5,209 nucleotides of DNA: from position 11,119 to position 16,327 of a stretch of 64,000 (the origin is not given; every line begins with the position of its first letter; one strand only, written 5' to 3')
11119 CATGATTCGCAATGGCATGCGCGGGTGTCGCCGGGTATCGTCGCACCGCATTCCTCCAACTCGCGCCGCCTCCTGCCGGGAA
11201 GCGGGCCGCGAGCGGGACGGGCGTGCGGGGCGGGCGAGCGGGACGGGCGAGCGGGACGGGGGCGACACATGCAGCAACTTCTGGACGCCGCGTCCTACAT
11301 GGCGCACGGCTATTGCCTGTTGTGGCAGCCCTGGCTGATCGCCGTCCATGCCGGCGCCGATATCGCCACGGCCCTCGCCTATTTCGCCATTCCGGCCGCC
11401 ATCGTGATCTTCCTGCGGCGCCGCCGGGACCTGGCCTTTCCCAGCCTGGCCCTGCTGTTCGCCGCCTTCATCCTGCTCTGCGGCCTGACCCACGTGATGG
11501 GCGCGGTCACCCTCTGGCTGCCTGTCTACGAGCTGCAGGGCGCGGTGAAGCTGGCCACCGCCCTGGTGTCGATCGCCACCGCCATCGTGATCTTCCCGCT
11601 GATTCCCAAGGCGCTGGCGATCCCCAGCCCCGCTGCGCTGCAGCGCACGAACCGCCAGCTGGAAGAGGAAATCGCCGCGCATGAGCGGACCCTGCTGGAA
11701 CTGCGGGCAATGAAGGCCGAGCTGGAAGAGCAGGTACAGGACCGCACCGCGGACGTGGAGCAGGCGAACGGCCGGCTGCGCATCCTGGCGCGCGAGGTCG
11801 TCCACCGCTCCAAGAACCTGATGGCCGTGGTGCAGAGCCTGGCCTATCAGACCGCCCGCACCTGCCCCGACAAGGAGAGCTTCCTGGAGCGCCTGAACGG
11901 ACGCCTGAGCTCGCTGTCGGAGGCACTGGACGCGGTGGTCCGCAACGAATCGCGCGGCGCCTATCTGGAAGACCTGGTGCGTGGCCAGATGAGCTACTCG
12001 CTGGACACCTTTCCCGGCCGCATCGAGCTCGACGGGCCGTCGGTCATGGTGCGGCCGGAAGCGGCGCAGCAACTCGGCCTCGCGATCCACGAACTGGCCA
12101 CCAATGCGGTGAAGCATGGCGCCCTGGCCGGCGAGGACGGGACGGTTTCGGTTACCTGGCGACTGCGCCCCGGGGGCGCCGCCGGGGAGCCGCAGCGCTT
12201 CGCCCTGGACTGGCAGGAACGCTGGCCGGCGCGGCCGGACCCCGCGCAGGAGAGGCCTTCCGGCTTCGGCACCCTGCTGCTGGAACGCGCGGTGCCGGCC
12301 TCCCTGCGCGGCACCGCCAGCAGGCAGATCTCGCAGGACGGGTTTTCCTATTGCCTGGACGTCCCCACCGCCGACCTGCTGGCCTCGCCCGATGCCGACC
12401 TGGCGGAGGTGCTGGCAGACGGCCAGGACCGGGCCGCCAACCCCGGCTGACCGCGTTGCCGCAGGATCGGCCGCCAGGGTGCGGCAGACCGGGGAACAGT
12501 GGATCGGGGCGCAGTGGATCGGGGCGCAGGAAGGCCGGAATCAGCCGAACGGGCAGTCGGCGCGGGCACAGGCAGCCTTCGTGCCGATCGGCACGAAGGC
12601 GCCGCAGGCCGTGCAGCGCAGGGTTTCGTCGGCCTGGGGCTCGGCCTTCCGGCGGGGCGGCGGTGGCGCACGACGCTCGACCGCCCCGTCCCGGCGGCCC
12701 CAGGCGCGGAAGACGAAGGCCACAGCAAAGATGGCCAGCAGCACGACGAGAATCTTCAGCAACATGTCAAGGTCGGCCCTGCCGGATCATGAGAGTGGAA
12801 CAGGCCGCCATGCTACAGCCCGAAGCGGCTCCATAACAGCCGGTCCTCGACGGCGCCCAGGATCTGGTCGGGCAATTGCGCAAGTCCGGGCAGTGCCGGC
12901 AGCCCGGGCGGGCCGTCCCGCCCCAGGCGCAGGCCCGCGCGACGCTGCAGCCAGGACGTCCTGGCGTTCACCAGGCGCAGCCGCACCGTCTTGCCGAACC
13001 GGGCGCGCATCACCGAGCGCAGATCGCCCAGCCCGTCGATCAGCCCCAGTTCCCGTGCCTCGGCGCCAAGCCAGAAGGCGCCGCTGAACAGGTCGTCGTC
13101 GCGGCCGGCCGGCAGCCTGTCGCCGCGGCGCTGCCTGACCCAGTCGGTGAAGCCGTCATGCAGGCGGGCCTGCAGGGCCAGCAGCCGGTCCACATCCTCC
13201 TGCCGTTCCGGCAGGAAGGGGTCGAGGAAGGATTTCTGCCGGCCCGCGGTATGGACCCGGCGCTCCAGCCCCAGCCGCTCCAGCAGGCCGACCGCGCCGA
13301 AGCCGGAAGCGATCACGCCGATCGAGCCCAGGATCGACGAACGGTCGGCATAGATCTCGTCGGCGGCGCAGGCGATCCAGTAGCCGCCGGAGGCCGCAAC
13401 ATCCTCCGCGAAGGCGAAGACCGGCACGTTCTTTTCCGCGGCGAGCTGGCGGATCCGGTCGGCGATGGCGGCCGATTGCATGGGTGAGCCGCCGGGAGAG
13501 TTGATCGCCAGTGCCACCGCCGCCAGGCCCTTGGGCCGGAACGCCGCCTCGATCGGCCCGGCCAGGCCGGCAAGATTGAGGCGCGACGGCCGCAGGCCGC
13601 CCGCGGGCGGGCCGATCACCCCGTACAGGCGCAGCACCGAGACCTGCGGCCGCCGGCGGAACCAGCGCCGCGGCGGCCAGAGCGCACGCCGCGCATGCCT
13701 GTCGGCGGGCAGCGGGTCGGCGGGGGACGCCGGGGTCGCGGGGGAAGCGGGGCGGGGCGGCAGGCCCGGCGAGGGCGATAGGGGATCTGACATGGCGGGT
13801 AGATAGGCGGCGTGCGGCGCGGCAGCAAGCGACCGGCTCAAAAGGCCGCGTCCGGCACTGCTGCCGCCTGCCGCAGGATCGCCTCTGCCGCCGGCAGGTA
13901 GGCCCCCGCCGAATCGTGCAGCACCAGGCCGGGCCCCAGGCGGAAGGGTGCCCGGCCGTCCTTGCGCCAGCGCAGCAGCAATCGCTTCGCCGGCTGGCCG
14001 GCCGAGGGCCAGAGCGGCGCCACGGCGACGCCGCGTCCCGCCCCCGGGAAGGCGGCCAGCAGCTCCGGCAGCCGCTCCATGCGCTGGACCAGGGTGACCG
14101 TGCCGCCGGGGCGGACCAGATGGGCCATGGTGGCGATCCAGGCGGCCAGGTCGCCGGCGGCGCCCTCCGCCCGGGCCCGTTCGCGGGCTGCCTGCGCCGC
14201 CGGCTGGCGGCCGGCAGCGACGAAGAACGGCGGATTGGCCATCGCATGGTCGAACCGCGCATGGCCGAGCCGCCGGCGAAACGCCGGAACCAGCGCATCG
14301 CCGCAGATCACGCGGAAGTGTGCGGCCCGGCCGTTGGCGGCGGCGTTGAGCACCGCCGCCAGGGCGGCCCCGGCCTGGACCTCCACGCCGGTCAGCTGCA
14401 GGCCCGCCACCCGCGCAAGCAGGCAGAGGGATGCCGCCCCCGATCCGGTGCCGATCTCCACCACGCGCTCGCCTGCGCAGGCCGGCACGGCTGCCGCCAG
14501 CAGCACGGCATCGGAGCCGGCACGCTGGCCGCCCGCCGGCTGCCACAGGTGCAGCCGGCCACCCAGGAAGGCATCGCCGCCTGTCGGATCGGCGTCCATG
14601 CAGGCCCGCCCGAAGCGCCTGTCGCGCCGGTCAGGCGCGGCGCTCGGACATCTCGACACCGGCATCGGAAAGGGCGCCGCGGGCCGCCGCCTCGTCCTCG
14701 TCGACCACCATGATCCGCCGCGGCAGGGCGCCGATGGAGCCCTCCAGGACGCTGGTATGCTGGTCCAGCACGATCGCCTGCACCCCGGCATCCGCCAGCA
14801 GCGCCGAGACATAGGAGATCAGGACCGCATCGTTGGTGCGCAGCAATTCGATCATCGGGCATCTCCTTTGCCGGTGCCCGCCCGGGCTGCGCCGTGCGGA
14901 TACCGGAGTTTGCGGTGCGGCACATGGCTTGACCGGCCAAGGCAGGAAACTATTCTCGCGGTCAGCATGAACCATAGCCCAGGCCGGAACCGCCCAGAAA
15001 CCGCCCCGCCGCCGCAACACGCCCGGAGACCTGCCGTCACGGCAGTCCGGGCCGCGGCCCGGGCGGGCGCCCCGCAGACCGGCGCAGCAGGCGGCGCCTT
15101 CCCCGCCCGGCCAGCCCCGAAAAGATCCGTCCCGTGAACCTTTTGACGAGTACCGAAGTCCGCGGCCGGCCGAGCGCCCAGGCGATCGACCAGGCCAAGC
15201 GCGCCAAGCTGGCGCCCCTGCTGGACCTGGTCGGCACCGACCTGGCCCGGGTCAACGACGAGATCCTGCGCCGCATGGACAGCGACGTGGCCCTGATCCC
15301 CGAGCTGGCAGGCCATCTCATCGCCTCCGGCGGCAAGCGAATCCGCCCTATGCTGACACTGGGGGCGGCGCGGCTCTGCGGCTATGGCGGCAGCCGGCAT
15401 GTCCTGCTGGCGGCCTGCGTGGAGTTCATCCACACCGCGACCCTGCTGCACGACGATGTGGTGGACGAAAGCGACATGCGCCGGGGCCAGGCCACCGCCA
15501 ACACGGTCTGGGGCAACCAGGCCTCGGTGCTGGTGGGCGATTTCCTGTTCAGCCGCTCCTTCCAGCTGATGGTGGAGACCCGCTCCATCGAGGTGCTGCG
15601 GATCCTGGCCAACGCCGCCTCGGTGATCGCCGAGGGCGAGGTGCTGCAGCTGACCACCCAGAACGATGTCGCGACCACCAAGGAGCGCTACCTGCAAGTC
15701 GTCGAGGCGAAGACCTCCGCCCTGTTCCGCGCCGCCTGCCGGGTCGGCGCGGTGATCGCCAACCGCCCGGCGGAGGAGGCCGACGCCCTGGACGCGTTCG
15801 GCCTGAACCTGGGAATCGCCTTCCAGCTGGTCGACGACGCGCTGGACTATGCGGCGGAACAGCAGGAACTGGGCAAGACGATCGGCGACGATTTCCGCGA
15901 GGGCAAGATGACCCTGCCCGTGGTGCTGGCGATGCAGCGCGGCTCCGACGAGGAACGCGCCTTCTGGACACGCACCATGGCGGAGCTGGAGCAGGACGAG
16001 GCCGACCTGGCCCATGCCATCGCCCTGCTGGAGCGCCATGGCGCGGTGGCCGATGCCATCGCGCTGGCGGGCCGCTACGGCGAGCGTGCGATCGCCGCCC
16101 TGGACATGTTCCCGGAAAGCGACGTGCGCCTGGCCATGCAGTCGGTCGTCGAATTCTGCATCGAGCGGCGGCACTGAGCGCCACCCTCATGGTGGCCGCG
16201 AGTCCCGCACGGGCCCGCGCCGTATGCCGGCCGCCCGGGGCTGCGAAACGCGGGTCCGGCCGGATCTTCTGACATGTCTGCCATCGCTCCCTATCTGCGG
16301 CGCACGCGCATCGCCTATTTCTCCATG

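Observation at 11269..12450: HWE histidine kinase whose sensor is an ethylene-binding-domain look-alike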

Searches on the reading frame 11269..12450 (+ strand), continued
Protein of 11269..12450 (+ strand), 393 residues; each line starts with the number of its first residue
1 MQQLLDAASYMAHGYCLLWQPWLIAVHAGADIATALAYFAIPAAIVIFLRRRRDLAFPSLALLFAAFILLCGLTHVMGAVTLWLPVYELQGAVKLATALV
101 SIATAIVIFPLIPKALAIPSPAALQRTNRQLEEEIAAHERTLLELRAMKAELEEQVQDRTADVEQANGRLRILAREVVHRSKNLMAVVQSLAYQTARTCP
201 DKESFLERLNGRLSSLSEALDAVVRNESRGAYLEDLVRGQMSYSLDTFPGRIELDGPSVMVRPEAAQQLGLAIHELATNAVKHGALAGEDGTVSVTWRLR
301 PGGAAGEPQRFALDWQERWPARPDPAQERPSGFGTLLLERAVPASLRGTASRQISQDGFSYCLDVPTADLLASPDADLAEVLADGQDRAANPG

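Call 80: find_encoding_contigs(protein=P0119, flank=6000, max_places=1)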
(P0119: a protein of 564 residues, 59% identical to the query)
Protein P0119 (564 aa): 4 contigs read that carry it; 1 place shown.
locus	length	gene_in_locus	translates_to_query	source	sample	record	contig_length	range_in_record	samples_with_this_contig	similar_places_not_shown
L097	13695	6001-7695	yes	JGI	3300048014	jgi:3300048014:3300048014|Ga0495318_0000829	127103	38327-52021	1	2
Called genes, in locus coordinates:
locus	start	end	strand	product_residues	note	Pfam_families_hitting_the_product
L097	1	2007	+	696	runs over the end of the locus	PF02629:CoA_binding, PF13380:CoA_binding_2, PF13607:Succ_CoA_lig, PF19045:Ligase_CoA_2, PF13549:ATP-grasp_5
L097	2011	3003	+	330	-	PF03060:NMO, PF01070:FMN_dh (weak)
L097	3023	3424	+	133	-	PF05866:RusA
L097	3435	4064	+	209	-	PF18743:AHJR-like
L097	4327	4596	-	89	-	PF00312:Ribosomal_S15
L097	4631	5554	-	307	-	PF01509:TruB_N, PF16198:TruB_C_2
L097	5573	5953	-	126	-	PF02033:RBFA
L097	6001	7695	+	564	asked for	PF25487:ETR1_N, PF00989:PAS (weak), PF08448:PAS_4, PF08447:PAS_3, PF07536:HWE_HK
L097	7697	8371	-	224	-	-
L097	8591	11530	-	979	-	PF08364:IF2_assoc, PF04760:IF2_N, PF00009:GTP_EFTU, PF01926:MMR_HSR1, PF22042:EF-G_D2, PF11987:IF-2, PF03144:GTP_EFTU_D2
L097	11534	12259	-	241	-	PF04296:YlxR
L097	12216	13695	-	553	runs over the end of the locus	PF08529:NusA_N, PF00575:S1 (weak), PF13184:KH_NusA_1st, PF07650:KH_2 (faint), PF26594:KH_NusA_2nd, PF14520:HHH_5 (weak)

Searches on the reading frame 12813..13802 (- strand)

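Call 26: search_protein_families(library=pfam, proteins=[window:12813-13802:-], max_evalue=0.0001)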
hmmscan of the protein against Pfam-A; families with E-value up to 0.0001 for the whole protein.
window:12813-13802:- (329 aa): 3 families
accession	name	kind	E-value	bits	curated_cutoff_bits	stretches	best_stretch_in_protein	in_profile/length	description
PF01343.23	Peptidase_S49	-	1e-25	91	24.9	1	123-265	4-144/154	Peptidase family S49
PF25145.1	NfeD1b_N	-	5.8e-08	33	40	1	93-166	31-100/189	NfeD1b, N-terminal domain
PF01972.22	SDH_protease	-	1.7e-05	24.4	31.3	1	96-164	94-158/286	ClpP-like SDH-type serine proteinase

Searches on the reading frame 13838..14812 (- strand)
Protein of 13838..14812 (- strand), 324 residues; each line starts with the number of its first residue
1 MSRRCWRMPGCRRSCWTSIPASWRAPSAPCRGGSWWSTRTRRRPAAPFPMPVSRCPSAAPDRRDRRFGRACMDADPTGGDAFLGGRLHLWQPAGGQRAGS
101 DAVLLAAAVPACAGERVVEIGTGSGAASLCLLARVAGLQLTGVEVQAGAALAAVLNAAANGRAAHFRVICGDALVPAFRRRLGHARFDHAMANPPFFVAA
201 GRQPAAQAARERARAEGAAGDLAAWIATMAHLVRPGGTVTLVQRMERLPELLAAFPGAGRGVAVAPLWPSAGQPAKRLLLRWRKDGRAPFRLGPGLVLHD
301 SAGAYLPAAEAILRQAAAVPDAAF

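Call 26: search_protein_families(library=pfam, proteins=[window:13838-14812:-], max_evalue=0.0001)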
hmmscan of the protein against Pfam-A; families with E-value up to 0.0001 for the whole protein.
window:13838-14812:- (324 aa): 1 family
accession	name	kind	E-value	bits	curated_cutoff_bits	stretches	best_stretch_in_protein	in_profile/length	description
PF05175.20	MTS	-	1.6e-06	28.3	23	1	104-201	22-113/170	Methyltransferase small domain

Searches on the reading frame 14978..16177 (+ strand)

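Call 26: search_protein_families(library=pfam, proteins=[window:14978-16177:+], max_evalue=0.0001)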
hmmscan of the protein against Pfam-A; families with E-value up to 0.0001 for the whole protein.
window:14978-16177:+ (399 aa): 1 family
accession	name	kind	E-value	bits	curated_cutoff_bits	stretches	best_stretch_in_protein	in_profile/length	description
PF00348.22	polyprenyl_synt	-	9.6e-77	258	27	1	107-350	4-250/251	Polyprenyl synthetase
